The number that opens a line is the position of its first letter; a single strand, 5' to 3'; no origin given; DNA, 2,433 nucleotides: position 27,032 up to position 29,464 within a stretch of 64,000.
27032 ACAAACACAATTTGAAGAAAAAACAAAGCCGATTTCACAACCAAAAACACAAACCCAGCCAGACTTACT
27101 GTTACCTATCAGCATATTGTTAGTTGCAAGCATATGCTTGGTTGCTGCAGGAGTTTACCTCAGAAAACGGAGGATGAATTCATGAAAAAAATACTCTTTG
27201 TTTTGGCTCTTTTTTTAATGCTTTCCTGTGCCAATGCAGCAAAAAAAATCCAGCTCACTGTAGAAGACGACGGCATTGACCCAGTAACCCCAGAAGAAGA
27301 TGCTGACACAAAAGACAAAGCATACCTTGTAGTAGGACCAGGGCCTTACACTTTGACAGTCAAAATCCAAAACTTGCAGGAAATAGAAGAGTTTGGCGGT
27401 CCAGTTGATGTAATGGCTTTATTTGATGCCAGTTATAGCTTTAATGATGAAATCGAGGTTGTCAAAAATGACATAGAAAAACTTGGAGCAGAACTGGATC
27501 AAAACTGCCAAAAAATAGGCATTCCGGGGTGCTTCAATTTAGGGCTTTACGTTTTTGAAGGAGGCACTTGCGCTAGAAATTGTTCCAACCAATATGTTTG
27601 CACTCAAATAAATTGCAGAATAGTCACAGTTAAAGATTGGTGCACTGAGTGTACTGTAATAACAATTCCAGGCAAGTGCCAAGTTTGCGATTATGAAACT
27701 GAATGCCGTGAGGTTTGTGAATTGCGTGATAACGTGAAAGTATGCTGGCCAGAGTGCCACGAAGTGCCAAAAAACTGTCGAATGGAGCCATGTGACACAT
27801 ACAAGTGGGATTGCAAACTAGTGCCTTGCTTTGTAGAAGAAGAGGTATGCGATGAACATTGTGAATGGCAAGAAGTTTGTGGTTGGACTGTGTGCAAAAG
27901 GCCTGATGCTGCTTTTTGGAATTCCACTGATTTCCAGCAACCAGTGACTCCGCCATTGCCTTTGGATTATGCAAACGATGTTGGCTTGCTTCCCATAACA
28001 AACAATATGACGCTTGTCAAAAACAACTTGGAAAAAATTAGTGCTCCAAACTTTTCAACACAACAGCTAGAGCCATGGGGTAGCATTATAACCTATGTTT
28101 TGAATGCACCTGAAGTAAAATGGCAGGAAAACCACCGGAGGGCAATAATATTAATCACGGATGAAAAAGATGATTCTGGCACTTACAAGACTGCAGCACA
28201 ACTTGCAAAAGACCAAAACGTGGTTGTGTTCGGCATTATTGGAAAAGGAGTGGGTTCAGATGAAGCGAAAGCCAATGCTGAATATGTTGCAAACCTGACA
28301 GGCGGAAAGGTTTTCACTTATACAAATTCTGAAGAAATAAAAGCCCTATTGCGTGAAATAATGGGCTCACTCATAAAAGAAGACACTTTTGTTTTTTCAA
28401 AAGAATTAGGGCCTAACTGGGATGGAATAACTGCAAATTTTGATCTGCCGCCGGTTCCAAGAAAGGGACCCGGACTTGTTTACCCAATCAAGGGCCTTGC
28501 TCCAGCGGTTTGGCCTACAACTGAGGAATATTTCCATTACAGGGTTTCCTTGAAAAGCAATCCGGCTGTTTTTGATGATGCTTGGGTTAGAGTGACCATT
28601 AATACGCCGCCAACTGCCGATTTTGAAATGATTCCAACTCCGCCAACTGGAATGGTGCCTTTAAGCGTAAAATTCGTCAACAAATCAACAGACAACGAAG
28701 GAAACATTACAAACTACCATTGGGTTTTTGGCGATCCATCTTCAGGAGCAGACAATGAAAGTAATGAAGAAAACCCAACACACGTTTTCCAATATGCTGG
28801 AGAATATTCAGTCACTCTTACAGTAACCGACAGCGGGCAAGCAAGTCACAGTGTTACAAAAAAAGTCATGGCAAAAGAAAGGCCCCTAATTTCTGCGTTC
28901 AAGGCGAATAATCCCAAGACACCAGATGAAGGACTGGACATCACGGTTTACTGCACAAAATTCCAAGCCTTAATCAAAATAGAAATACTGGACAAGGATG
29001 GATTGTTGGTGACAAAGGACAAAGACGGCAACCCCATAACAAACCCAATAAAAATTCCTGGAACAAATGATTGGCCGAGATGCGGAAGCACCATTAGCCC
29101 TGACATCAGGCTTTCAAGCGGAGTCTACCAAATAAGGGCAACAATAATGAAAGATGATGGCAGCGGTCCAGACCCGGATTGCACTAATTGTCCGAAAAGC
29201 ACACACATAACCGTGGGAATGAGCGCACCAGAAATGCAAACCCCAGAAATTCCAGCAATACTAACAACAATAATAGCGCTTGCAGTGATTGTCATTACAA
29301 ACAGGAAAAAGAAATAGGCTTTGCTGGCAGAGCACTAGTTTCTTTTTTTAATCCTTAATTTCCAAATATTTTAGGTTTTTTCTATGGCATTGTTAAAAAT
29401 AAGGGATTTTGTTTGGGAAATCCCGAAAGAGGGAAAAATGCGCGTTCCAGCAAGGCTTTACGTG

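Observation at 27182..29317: vWA-like domain with intact MIDAS motif, interrupted by a ~120-aa module with 26 cysteines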

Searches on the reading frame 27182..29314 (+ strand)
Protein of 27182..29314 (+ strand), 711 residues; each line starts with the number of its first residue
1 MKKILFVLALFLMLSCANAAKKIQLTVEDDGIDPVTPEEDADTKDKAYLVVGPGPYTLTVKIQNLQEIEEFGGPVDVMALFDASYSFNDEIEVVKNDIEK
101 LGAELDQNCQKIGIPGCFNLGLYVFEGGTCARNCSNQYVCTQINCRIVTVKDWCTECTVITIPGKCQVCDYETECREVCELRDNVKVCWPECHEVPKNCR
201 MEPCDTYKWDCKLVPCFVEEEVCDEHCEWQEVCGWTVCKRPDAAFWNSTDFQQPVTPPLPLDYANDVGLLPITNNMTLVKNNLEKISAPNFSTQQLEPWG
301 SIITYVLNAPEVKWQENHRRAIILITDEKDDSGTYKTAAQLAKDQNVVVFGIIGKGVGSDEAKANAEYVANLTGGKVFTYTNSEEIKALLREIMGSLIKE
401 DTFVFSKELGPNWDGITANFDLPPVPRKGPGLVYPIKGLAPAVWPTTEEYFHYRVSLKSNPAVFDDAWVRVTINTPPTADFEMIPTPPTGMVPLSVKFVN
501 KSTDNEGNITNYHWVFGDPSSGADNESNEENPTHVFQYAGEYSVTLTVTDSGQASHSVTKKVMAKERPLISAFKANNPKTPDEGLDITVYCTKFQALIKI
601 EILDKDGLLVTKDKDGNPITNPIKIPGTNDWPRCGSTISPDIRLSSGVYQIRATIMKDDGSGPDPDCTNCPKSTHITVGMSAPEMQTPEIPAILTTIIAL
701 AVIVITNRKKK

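Call 3: search_protein_families(library=pfam, proteins=[window:27182-29314:+], max_evalue=1)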
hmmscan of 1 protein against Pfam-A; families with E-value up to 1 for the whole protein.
window:27182-29314:+ (711 aa): 5 families
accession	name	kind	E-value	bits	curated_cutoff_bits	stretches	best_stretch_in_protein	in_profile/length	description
PF18911.6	PKD_4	-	5.7e-15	55.6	27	1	496-560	20-79/85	PKD domain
PF00801.26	PKD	-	4.8e-09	36.5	23.5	1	494-557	15-74/80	PKD domain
PF00092.34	VWA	-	3.8e-06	27.7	23.8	1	283-389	65-171/174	von Willebrand factor type A domain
PF22352.2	K319L-like_PKD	-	0.00023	21.5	27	1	501-561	20-81/84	K319L-like, PKD domain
PF00362.24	Integrin_beta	-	0.012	15.8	24.8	1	74-111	5-42/248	Integrin beta chain VWA domain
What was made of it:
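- On Integrin beta subunit: Pfam finds only PKD C-terminal to the head (call 3).
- On PKD domain (PF18911/PF00801): PKD_4 scores 55.6 bits against a cut-off of 27, and PKD scores 36.5 against 23.5 (call 3).
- Pfam VWA scores 27.7 bits against a cut-off of 23.8 on res 283-389 (call 3).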

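Call 4: search_protein_families(library=ncbifam, proteins=[window:27182-29314:+], max_evalue=1)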
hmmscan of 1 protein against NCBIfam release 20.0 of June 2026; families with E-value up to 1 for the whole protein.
window:27182-29314:+ (711 aa): 2 families
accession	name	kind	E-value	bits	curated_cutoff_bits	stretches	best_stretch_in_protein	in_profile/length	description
TIGR03436.1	acidobact_VWFA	subfamily_domain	0.00027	20.5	81.25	1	307-394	164-279/324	VWA domain-containing protein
NF033507.3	Loki-CTERM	subfamily_domain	0.12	12.8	19.9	1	690-711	6-26/27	Loki-CTERM sorting domain-containing protein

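Call 5: search_solved_structures(query=window:27182-29314:+, max_evalue=1, show_alignments=3)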
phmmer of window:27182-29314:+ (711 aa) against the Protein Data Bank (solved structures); distinct sequences matched with E-value up to 1: 18.
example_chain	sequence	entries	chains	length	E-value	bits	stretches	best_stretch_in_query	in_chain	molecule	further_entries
9lrk_A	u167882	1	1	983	1e-16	63.7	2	486-580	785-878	Collagenase ColH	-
9lqj_A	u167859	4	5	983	1e-16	63.7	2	486-580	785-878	Collagenase ColH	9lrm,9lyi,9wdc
4jgu_A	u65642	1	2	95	3.8e-10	41.9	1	486-561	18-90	ColH protein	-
4aqo_A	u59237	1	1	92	3.1e-08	35.6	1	481-555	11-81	COLLAGENASE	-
4jrw_A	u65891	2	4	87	3.2e-08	35.6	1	481-555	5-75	Collagenase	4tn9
2y72_A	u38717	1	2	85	5.2e-08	34.9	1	484-555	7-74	COLLAGENASE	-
4u6t_A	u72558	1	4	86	5.4e-08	34.8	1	495-559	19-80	ColH protein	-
4u7k_A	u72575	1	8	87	5.5e-08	34.8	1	495-559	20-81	ColH protein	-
4l9d_A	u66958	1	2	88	6.3e-08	34.6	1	493-561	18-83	Protease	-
2y3u_A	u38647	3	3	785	6.6e-07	31.2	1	452-555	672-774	COLLAGENASE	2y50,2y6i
6aem_A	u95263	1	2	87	4.4e-06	28.5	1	475-562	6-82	PKD domain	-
2kzw_A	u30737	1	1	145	0.00049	21.7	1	477-561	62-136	Uncharacterized protein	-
1l0q_A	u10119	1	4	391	0.00052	21.6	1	477-568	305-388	Surface layer protein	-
2c26_A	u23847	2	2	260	0.0016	20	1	473-562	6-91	ENDOGLUCANASE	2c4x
3ibs_A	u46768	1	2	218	0.049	15.1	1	268-392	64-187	conserved hypothetical protein BatB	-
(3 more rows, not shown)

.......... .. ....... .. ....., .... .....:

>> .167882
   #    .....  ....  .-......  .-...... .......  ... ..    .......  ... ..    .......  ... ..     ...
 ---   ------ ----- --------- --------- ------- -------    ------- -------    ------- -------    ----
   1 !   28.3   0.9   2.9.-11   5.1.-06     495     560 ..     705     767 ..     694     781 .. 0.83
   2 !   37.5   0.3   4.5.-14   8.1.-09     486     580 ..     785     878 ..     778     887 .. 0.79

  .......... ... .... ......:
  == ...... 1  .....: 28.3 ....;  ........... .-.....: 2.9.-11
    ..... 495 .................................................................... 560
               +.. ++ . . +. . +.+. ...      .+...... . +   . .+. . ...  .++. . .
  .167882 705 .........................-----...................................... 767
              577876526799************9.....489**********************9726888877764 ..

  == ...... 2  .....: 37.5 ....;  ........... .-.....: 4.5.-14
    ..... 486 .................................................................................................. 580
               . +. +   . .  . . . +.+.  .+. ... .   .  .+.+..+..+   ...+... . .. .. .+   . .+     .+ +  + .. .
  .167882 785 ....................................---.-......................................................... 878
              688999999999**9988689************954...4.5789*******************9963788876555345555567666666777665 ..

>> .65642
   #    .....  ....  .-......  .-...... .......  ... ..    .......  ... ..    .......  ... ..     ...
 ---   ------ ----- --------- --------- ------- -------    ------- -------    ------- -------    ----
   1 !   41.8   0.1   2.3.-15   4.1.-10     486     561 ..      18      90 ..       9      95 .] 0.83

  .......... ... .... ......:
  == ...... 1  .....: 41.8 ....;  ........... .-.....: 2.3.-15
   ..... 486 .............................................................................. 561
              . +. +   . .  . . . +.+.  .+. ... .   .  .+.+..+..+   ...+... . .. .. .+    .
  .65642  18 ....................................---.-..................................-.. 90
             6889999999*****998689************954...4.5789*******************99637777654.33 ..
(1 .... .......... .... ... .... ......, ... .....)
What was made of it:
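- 28619..28876 (+): PKD domain (about res 480-565). Pfam PKD_4 E 5.7e-15 (call 3); PDB collagenase PKD hits (call 5)
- On PKD domain (PF18911/PF00801): The best stretch against ColH PKD domains has E 8e-9, and E 4e-10 against an isolated ColH PKD domain (call 5).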

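Call 6: find_homologous_proteins(query=window:27182-29314:+, max_evalue=0.001)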
Query window:27182-29314:+ (711 aa): 16 proteins with E <= 0.001 among 8000 candidates.
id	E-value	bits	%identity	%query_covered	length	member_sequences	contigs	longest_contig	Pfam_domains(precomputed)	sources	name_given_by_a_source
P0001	0.0e+0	1677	100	100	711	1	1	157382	PF00801.27,PF00092.35,PF18911.7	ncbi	ncbi:MAG: PKD domain-containing protein [Candidatus Diapherotrites archaeon]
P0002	2.2e-246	838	54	100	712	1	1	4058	PF00801.27,PF18911.7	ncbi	ncbi:MAG: PKD domain-containing protein [Candidatus Diapherotrites archaeon]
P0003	2.4e-125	438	39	100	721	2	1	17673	PF00801.27,PF18911.7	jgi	-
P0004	1.6e-9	55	46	8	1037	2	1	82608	PF00801.27,PF18962.8,PF18911.7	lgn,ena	-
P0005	1.3e-8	52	30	14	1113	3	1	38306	PF00801.27,PF13585.13,PF18911.7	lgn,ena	-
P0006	2.0e-7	48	29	18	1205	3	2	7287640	PF00801.27,PF13585.13,PF25778.2,PF06739.18,PF18911.7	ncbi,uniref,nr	ncbi:PKD domain-containing protein [Danxiaibacter flavus]|uniref:PKD domain-containing protein n=1 T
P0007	2.7e-7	47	30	20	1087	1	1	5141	PF00801.27,PF13573.13,PF13585.13,PF19081.7,PF18911.7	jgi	jgi:gliding motility-associated-like protein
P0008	4.0e-7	47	39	13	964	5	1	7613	PF00801.27,PF18981.7,PF04389.23,PF20009.5,PF18911.7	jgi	jgi:PKD repeat protein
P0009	2.3e-6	44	35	18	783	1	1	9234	PF07495.20,PF22352.3,PF00801.27,PF17963.8,PF00963.25,PF00041.28,PF18911.7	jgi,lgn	jgi:PKD repeat protein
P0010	1.1e-5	42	35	14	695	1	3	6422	PF21027.4,PF22352.3,PF00801.27,PF18911.7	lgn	-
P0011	1.7e-5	42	35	12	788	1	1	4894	PF21027.4,PF22352.3,PF00801.27,PF18911.7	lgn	-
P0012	3.2e-5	41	49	7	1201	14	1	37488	PF00801.27,PF13585.13,PF18911.7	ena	-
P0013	4.1e-5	40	43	10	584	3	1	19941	PF09699.16,PF14537.12,PF22352.3,PF00801.27,PF14522.12,PF18911.7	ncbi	-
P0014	2.0e-4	38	30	13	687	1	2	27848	PF00801.27,PF18911.7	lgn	-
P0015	2.5e-4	38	49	7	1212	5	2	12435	PF00801.27,PF13585.13,PF18911.7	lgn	-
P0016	6.8e-4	36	31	11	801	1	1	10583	PF22352.3,PF00801.27,PF00963.25,PF00041.28,PF18911.7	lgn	-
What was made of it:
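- Checked: The product is 711 aa and is 100% identical to an NCBI MAG protein from Candidatus Diapherotrites (call 6).
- Tried and rejected: The whole-protein word-indexed search (call 6) was swamped by PKD hits and gave only two true homologues.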

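Call 16: predict_structure(alignment_id=A1)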
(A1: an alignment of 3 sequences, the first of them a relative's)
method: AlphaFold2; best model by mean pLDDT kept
length: 711 residues; sequences in the alignment: 3
mean_pLDDT: 57.9   pTM: 0.41
mean pLDDT of the five models: 57.9, 49.2, 48.8, 47.9, 41.8
residues with pLDDT >= 90: 10; 70-90: 180; 50-70: 268; < 50: 253
segments of 3 or more residues with pLDDT < 50: 1-3, 10-41, 63-72, 128-162, 205-239, 256-265, 288-296, 426-431, 474-480, 483-508, 551-554, 565-582, 668-677, 680-702, 706-711
pLDDT, mean of each block of 10 residues (from residue 1): 48 33 27 34 56 57 44 73 61 77 70 65 66 40 37 40 54 69 64 58 48 40 36 43 69 56 57 85 65 53 81 78 81 78 86 74 85 87 80 68 65 55 50 58 55 65 62 46 41 43 44 63 60 56 64 56 42 33 54 62 66 76 70 64 60 64 53 46 32 38 44 35
secondary structure, 60 per line:
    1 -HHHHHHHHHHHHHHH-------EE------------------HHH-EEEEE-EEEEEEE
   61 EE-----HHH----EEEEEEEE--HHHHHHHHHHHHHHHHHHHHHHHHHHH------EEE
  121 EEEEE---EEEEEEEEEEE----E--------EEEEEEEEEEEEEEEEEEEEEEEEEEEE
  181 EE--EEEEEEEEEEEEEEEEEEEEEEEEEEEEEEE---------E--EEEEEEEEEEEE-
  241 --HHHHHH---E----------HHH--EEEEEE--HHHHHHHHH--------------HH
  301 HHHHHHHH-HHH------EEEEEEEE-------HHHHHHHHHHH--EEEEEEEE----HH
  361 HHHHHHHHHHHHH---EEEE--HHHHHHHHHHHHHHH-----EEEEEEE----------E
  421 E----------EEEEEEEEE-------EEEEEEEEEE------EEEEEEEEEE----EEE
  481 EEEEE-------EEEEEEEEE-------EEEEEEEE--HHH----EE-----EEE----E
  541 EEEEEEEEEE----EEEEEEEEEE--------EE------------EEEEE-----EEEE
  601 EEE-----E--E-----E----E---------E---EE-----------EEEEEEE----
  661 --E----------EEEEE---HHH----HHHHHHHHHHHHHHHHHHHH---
elements in order (helices of 4 or more, strands of 3 or more residues): H2-16 E48-52 E54-62 E75-82 H85-111 E118-125 E129-139 E153-182 E185-215 E228-239 H243-248 E268-273 H276-284 H299-308 E319-326 H334-344 E347-354 H359-373 E377-380 H383-397 E403-409 E432-440 E448-457 E464-473 E478-485 E493-501 E509-516 E533-535 E540-550 E555-564 E587-591 E597-603 E650-656 E674-678 H689-708
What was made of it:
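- Tried and rejected: The first AF2 run, with three sequences, was poor (pLDDT 57.9, call 16).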

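Call 20: fold_search(model_id=the predicted structure, library=pdb)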
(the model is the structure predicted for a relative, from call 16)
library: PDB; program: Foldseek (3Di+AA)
matches with E <= 10: 1048; with E <= 0.001: 124
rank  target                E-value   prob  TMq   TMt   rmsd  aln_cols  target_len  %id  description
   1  9b9k_B                7.3e-11  1.00  0.23  0.40  16.7       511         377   12  Integrin alpha-5 beta-1 in complex with MINT1526A Fab (released 2025-02-05)
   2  5e6u_B                8.1e-11  1.00  0.22  0.34  15.8       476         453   13  Structures of leukocyte integrin aLb2: The aI domain, the headpiece, and the pocket for the internal ligand (released 2016-04-06)
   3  3vi3_D                9.6e-11  1.00  0.23  0.36  16.9       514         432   13  Crystal structure of alpha5beta1 integrin headpiece (ligand-free form) (released 2012-02-22)
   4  5e6s_B                1.0e-10  1.00  0.22  0.33  16.7       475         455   13  Structures of leukocyte integrin aLB2: The aI domain, the headpiece, and the pocket for the internal ligand (released 2016-03-02)
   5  3zdx_D                1.0e-10  1.00  0.23  0.33  15.8       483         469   11  Integrin alphaIIB beta3 headpiece and RGD peptide complex (released 2013-06-05)
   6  8xen_B                1.1e-10  1.00  0.23  0.27  17.4       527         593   10  Cryo-EM structure of integrin ITGAV/ITGB3 complex, conformation 4 (released 2024-12-18)
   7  8xel_B                1.5e-10  1.00  0.23  0.32  18.1       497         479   11  Cryo-EM structure of integrin ITGAV/ITGB3 complex, conformation 3 (released 2024-12-25)
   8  3nid_D                1.9e-10  1.00  0.23  0.33  15.2       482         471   11  The Closed Headpiece of Integrin alphaIIB beta3 and its Complex with an alpahIIB beta3 -Specific Antagonist That Does  (released 2010-12-22)
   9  3nid_B                2.1e-10  1.00  0.23  0.33  15.8       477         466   11  The Closed Headpiece of Integrin alphaIIB beta3 and its Complex with an alpahIIB beta3 -Specific Antagonist That Does  (released 2010-12-22)
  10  4neh_B                2.7e-10  1.00  0.22  0.23  16.4       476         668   13  An internal ligand-bound, metastable state of a leukocyte integrin, aXb2 (released 2014-01-15)
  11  7nxd_B                3.4e-10  1.00  0.22  0.23  15.9       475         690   12  Cryo-EM structure of human integrin alpha5beta1 in the half-bent conformation (released 2021-08-25)
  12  3vi4_D                4.8e-10  1.00  0.22  0.35  16.1       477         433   13  Crystal structure of alpha5beta1 integrin headpiece in complex with RGD peptide (released 2012-02-22)
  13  9axl_B                6.6e-10  1.00  0.23  0.30  16.1       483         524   11  Structure of the semi-extended AlphaIIbBeta3 in complex with R21D10 Fab (released 2024-11-13)
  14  3fcs_D                6.6e-10  1.00  0.23  0.26  16.8       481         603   11  Structure of complete ectodomain of integrin aIIBb3 (released 2009-01-20)
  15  7usl_B                6.6e-10  1.00  0.23  0.24  16.4       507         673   13  Integrin alphaM/beta2 ectodomain in complex with adenylate cyclase toxin RTX751 and M1F5 Fab (released 2022-08-17)
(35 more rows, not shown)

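Call 49: find_related_loci(query=A1, collection=genome_contigs, flank=6000)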
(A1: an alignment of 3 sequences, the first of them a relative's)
Query A1 (711 aa) in genome_contigs; peptide patterns used: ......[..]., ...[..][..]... (x = any residue, [..] = any of these).
30 stretches matched a pattern; 1 encode a relative of the query (tblastn E <= 1e-3); 1 distinct loci.
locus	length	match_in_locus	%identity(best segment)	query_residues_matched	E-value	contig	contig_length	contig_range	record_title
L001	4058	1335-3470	54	1-710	0e+0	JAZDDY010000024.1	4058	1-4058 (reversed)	MAG: Candidatus Iainarchaeum archaeon isolate MEGAHIT-group-0.114 k141_7641493, whole genome shotgun sequence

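Call 50: find_related_loci(query=A1, collection=metagenome_contigs, flank=6000)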
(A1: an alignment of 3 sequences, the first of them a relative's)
Query A1 (711 aa) in metagenome_contigs; peptide patterns used: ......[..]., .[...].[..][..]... (x = any residue, [..] = any of these).
56 stretches matched a pattern; 1 encode a relative of the query (tblastn E <= 1e-3); 1 distinct loci.
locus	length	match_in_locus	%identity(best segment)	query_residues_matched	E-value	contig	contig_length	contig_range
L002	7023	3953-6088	33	1-704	2e-111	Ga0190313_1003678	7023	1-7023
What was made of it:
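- Tried and rejected: With A1 it found one locus per collection (calls 49, 50).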

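Call 51: find_encoding_contigs(protein=P0003, flank=6000, max_places=3)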
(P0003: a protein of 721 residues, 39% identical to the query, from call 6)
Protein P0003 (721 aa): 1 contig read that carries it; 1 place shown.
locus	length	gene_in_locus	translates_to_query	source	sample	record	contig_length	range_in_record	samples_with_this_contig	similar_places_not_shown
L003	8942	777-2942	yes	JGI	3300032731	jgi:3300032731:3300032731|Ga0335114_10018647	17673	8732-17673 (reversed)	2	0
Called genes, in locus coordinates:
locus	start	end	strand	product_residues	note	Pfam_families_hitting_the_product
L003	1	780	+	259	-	?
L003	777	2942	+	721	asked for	PF00801:PKD, PF18911:PKD_4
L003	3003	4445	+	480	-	PF01139:RtcB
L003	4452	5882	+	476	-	PF13231:PMT_2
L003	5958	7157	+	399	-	-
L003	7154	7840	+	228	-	-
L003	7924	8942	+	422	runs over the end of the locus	-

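Call 65: list_cluster_members(proteins=[P0003, P0017, P0018, P0019, P0021, P0022, P0023, P0026, P0030, P0034])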
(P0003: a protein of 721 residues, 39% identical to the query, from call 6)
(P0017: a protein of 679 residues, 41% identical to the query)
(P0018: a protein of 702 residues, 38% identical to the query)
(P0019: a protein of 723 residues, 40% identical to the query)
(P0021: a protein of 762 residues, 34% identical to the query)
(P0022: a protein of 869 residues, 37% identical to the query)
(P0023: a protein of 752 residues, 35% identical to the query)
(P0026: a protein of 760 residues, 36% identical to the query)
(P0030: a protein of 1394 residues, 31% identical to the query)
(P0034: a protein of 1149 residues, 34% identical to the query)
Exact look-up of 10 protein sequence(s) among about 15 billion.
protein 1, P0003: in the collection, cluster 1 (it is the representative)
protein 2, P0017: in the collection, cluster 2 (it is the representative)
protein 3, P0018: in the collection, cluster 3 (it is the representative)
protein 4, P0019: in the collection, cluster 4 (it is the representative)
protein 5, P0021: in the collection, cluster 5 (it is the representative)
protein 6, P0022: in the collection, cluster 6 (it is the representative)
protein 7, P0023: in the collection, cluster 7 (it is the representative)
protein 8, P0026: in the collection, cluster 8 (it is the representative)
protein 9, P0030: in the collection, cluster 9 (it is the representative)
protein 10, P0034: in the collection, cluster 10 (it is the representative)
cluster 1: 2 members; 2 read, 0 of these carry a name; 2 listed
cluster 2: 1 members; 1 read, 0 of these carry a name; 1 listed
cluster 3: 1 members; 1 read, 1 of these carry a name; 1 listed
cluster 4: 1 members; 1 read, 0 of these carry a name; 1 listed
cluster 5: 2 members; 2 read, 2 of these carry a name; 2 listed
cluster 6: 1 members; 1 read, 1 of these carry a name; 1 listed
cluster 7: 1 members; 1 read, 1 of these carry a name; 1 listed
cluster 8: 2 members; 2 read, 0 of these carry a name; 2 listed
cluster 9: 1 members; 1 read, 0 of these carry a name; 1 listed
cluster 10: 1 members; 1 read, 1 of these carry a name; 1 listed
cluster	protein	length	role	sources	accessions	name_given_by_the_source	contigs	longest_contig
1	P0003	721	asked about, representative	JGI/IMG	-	-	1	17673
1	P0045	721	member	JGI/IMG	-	-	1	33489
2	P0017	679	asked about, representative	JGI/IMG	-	-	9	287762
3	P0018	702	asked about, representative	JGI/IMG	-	PKD repeat protein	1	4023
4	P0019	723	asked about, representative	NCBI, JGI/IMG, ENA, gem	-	-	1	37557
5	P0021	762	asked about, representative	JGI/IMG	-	chitodextrinase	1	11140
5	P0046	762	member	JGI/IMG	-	chitodextrinase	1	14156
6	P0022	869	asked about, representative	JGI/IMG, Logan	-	hypothetical protein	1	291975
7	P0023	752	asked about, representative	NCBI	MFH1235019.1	MAG: PKD domain-containing protein [Candidatus Diapherotrites archaeon]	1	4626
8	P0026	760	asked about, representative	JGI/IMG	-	-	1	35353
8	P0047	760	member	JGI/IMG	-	-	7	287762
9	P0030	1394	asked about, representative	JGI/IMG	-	-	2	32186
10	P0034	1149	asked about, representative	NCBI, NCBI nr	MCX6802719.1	MAG: hypothetical protein NT067_06435 [Candidatus Diapherotrites archaeon] | hypothetical protein [Candidatus Diapherotrites archaeon]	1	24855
